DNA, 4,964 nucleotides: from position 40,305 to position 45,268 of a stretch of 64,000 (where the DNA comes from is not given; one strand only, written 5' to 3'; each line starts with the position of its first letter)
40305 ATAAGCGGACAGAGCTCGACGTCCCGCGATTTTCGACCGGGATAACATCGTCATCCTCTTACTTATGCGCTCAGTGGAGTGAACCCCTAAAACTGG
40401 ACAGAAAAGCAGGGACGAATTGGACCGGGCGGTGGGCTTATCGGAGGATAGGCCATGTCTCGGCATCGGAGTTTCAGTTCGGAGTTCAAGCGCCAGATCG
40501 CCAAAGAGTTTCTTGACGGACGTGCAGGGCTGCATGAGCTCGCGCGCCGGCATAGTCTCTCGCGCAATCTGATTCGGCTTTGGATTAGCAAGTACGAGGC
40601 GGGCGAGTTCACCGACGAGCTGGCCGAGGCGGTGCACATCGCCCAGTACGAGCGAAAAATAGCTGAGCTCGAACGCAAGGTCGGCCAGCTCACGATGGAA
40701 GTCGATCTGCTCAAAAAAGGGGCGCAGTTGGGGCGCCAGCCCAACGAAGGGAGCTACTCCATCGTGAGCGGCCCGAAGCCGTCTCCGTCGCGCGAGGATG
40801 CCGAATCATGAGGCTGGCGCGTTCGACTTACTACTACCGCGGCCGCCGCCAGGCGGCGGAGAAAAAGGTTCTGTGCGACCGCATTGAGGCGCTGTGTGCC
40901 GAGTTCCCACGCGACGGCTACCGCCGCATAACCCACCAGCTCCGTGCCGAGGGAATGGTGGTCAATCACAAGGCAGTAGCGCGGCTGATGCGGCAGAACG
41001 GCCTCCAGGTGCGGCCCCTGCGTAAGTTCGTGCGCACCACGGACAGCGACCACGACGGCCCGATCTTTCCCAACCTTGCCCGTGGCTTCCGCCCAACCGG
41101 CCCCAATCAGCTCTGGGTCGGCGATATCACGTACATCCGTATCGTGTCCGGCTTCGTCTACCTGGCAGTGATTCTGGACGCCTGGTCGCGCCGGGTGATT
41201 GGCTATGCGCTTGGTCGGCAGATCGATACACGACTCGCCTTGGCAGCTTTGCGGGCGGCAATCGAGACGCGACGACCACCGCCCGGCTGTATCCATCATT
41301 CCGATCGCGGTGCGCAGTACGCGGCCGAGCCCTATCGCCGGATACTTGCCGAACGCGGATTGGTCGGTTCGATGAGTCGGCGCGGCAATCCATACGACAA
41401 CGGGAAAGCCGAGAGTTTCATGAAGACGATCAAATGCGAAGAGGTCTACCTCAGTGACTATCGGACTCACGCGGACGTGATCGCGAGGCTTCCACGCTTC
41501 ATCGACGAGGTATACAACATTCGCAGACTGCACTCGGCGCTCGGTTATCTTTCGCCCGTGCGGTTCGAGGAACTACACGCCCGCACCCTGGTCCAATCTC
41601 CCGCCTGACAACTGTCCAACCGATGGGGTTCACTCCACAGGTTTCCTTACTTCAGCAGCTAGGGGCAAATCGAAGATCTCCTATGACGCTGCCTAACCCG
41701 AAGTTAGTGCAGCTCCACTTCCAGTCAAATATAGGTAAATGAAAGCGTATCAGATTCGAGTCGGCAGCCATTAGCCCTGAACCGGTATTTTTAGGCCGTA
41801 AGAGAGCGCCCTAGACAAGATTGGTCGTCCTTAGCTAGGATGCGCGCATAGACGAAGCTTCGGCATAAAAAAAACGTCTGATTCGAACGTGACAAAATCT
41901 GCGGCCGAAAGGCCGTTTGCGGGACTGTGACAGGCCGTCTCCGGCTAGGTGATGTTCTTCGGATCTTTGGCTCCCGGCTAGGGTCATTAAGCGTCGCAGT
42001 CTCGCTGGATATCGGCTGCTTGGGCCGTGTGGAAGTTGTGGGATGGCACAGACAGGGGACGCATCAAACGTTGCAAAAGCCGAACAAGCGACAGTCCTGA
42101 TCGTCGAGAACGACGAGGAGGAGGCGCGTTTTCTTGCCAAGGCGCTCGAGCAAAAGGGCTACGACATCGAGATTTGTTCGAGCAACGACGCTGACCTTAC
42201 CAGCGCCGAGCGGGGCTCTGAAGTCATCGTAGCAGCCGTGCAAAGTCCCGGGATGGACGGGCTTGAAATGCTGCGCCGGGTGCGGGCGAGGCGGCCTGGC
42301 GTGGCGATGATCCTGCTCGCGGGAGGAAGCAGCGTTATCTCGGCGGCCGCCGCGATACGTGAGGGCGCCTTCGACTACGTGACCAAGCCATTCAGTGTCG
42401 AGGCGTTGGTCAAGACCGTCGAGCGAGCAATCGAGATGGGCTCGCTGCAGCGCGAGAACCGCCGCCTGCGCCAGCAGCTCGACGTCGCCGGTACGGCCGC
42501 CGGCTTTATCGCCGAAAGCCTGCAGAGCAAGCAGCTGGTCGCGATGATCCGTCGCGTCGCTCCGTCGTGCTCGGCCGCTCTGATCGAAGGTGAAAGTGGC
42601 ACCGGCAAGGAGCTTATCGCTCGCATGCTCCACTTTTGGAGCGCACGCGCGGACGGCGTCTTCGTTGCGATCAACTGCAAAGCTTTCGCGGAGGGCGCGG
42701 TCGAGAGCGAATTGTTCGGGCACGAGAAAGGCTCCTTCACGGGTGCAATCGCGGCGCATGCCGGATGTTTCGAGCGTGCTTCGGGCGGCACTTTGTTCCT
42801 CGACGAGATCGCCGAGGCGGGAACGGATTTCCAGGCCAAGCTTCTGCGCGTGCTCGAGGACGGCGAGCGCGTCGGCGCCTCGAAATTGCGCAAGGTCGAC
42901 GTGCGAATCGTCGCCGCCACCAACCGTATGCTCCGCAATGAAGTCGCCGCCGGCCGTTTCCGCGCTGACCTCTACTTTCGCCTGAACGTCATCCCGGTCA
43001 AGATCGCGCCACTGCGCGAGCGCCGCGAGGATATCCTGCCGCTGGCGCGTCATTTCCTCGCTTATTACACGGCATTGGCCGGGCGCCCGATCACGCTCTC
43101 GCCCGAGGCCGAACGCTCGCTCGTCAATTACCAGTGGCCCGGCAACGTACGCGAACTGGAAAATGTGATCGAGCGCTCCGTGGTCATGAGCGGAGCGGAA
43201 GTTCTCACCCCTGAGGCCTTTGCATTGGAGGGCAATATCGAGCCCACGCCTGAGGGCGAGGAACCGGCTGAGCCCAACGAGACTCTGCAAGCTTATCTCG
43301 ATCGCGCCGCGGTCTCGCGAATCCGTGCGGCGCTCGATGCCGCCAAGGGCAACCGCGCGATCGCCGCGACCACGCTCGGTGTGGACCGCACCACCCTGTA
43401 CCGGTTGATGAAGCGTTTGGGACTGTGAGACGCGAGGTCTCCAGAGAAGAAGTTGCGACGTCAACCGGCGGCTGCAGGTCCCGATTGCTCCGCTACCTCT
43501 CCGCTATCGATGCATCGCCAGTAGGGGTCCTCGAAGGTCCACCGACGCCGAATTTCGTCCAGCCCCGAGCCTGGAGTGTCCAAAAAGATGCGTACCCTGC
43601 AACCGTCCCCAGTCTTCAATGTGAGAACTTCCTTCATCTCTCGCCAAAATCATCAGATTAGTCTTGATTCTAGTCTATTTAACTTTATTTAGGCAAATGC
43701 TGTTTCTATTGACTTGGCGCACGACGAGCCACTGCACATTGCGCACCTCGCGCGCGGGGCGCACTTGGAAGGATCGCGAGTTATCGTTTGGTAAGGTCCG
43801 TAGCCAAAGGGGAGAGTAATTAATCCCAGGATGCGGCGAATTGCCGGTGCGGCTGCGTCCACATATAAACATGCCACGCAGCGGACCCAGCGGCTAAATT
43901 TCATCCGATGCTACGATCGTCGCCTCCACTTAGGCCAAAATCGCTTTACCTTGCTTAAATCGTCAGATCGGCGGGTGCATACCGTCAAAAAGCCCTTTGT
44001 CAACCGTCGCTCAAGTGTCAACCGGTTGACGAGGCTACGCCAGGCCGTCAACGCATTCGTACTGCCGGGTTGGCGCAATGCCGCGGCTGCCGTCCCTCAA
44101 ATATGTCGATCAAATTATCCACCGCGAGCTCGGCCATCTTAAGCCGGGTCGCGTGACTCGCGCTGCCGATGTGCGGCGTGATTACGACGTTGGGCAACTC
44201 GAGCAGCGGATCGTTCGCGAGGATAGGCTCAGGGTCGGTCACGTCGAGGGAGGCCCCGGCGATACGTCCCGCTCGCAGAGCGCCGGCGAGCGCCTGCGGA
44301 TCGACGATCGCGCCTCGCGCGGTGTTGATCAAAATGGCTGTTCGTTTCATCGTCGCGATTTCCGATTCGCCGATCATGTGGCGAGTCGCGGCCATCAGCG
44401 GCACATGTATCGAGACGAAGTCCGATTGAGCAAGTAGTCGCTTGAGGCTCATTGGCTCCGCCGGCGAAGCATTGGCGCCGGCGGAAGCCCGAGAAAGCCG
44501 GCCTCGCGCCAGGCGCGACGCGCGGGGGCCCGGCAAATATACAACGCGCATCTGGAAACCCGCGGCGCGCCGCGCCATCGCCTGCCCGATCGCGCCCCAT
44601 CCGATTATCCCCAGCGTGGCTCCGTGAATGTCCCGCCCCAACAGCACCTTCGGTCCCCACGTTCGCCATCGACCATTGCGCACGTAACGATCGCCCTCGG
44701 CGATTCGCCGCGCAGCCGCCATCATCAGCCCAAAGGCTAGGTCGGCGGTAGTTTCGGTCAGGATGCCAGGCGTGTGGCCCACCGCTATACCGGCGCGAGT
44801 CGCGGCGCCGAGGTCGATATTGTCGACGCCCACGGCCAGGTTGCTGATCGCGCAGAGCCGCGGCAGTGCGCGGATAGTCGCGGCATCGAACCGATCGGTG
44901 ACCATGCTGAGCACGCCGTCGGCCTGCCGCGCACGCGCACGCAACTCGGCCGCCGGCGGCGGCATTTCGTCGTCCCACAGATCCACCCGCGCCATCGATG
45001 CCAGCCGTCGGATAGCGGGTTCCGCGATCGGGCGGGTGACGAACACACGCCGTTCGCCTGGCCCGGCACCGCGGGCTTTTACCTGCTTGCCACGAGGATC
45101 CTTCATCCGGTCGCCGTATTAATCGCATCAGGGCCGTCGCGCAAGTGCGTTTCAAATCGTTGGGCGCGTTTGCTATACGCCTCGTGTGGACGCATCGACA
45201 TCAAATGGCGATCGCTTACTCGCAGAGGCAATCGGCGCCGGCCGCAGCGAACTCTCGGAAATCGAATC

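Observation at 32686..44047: Lower-GC island of orphan Tad pseudopilin / TadG-vWA genes in two convergent operons, with no pilus machinery in sight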

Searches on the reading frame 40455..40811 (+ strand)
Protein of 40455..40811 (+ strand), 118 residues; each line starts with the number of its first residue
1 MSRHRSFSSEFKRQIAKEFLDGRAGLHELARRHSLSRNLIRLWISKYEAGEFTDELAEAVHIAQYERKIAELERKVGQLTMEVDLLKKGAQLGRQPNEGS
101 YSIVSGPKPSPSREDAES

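Call 32: search_protein_families(library=pfam, proteins=[window:40455-40811:+], max_evalue=1)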
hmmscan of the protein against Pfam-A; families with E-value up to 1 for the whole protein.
window:40455-40811:+ (118 aa): 5 families
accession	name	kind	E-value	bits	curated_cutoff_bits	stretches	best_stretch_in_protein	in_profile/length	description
PF01527.26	HTH_Tnp_1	-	2.5e-13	50.5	24.1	1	1-76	1-74/75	Transposase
PF13518.12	HTH_28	-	0.0045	17.5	25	1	11-50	1-39/52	Helix-turn-helix domain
PF13384.12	HTH_23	-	0.088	13.1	24.6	1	13-50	8-45/50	Homeodomain-like domain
PF23162.1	AEP_C962R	-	0.13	12.8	23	1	43-89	13-58/190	C962R protein N-terminal AEP domain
PF13404.12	HTH_AsnC-type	-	0.16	12.2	27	0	21-38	15-32/42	AsnC-type helix-turn-helix domain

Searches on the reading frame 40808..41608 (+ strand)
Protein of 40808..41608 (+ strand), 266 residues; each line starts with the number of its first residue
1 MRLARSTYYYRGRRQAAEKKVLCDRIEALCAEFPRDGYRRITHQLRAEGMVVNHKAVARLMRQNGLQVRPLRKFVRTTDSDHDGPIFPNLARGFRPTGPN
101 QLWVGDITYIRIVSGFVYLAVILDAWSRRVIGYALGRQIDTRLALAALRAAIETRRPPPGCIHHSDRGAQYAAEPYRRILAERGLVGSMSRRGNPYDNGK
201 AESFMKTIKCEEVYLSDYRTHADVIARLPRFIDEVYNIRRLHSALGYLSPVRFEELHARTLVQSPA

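Call 32: search_protein_families(library=pfam, proteins=[window:40808-41608:+], max_evalue=1)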
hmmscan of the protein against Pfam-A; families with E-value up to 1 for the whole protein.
window:40808-41608:+ (266 aa): 7 families
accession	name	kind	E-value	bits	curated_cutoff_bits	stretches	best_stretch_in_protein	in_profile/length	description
PF00665.32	rve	-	6.9e-26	90.9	32.6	1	97-195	2-102/102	Integrase core domain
PF13276.12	HTH_21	-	2.6e-16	60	28.1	1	22-74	6-60/60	HTH-like domain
PF13683.12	rve_3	-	1.3e-11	44.5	26.5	1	188-250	6-67/67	Integrase core domain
PF13333.12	rve_2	-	0.00034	21.1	22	1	202-255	1-53/56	Integrase core domain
PF01498.24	HTH_Tnp_Tc3_2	-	0.022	15.5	31.5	1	24-73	2-51/72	Transposase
PF00453.23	Ribosomal_L20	-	0.053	14.1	30.8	1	6-61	43-97/107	Ribosomal protein L20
PF07592.17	DDE_Tnp_ISAZ013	-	0.17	11.3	26.9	1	37-87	24-74/308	Rhodopirellula transposase DDE domain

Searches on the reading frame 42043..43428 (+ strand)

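Call 3: search_protein_families(library=pfam, proteins=[window:42043-43428:+], max_evalue=0.01)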
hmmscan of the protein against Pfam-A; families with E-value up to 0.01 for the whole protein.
window:42043-43428:+ (461 aa): 10 families
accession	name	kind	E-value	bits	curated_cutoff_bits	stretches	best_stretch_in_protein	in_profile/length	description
PF00158.32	Sigma54_activat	-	1.9e-59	200.6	20.2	1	156-319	2-167/168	Sigma-54 interaction domain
PF25601.1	AAA_lid_14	-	4.2e-24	84.6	27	1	325-395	1-72/87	AAA+ ATPase lid domain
PF00072.30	Response_reg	-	4.6e-16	59.4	30.2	1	18-126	1-110/111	Response regulator receiver domain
PF14532.12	Sigma54_activ_2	-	3e-15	57.1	25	1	157-324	2-138/138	Sigma-54 interaction domain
PF02954.25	HTH_8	-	8.5e-07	29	22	1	426-458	9-41/42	Bacterial regulatory protein, Fis family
PF07728.20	AAA_5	-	3.8e-06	27.4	22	1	180-296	3-124/139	AAA domain (dynein-related subfamily)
PF07724.20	AAA_2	-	4.7e-05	23.9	27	1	179-288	6-115/166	AAA domain (Cdc48 subfamily)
PF00004.35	AAA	-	0.00047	21.1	21.2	1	180-313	2-130/131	ATPase family associated with various cellular activities (AAA)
PF13191.12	AAA_16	-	0.0032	18.4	32.6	1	161-231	8-85/167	AAA ATPase domain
PF20161.5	VpsR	-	0.0084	16.3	23.7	0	11-126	6-120/121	VpsR domain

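Call 31: search_protein_families(library=ncbifam, proteins=[window:42043-43428:+], max_evalue=0.1)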
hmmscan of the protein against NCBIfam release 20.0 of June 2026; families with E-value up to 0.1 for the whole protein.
window:42043-43428:+ (461 aa): 116 families (the best 25 are shown)
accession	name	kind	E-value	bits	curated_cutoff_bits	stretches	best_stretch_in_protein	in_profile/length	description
NF008469.0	PRK11361.1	equivalog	7e-117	390.9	714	1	15-455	4-451/461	acetoacetate metabolism transcriptional regulator AtoC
TIGR01818.1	ntrC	equivalog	1.4e-111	373.6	558.6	1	18-458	1-462/463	nitrogen regulation protein NR(I)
TIGR02915.1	PEP_resp_reg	equivalog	1.1e-104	350.8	502.6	1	19-461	2-444/445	PEP-CTERM-box response regulator transcription factor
NF051870.1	NAssimRespRegNtrX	equivalog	6e-101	338.6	600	1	17-461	3-452/452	nitrogen assimilation response regulator NtrX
TIGR01817.1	nifA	equivalog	5.2e-100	335.7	528.85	1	140-430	183-474/534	nif-specific transcriptional activator NifA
NF003451.0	PRK05022.1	equivalog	2.4e-97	326.8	476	1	124-461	157-510/512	nitric oxide reductase transcriptional regulator NorR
NF008176.1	PRK10923.1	equivalog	2.3e-95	319.9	620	1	15-390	3-379/469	nitrogen regulation protein NR(I)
NF007689.0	PRK10365.1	equivalog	1.7e-92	310.5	760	1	14-454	4-437/441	sigma-54-dependent response regulator transcription factor ZraR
NF041946.1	LuxO_transreg_Vib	equivalog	4.9e-92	309.1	800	1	29-457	10-458/463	quorum-sensing sigma-54 dependent transcriptional regulator LuxO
NF038308.1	RNA_repair_RtcR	equivalog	9.7e-86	288.7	650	1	111-452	135-504/530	RNA repair transcriptional activator RtcR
NF050807.1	TransRegFlbDCaul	equivalog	2.6e-85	287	750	1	55-453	42-432/454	sigma-54-dependent transcriptional regulator FlbD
NF011695.0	PRK15115.1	equivalog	1.9e-84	284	763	1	13-459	4-436/445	two-component system response regulator GlrR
NF041552.1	TF_PrdR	equivalog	6.2e-84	282.4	795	1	152-457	266-574/577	sigma-54 dependent transcriptional regulator PrdR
NF049963.1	RespRegFlgRCampy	domain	1.8e-82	277.5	750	1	18-398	3-382/429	fla regulon two-component system response regulator FlgR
TIGR02329.1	propionate_PrpR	equivalog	2.2e-81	274.1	499.2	1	128-457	181-525/526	propionate catabolism operon regulatory protein PrpR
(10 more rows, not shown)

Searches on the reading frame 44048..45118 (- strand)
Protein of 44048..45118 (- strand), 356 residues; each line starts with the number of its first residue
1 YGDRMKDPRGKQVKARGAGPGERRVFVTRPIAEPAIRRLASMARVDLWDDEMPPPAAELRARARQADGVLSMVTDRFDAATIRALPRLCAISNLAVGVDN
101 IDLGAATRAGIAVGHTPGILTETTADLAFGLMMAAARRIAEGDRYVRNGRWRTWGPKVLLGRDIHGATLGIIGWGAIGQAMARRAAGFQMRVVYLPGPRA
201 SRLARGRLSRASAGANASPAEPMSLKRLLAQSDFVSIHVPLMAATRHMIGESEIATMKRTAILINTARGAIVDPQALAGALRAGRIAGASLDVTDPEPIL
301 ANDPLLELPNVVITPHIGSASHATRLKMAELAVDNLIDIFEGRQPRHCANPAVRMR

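Call 14: search_protein_families(library=pfam, proteins=[window:44048-45118:-], max_evalue=0.00001)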
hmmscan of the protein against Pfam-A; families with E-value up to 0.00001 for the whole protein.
window:44048-45118:- (356 aa): 2 families
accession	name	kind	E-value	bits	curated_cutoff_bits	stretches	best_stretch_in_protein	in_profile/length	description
PF02826.25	2-Hacid_dh_C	-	9.6e-60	201.4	25.1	1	129-318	1-178/178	D-isomer specific 2-hydroxyacid dehydrogenase, NAD binding domain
PF00389.36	2-Hacid_dh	-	1.1e-27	96.8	24.6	1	25-350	1-134/134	D-isomer specific 2-hydroxyacid dehydrogenase, catalytic domain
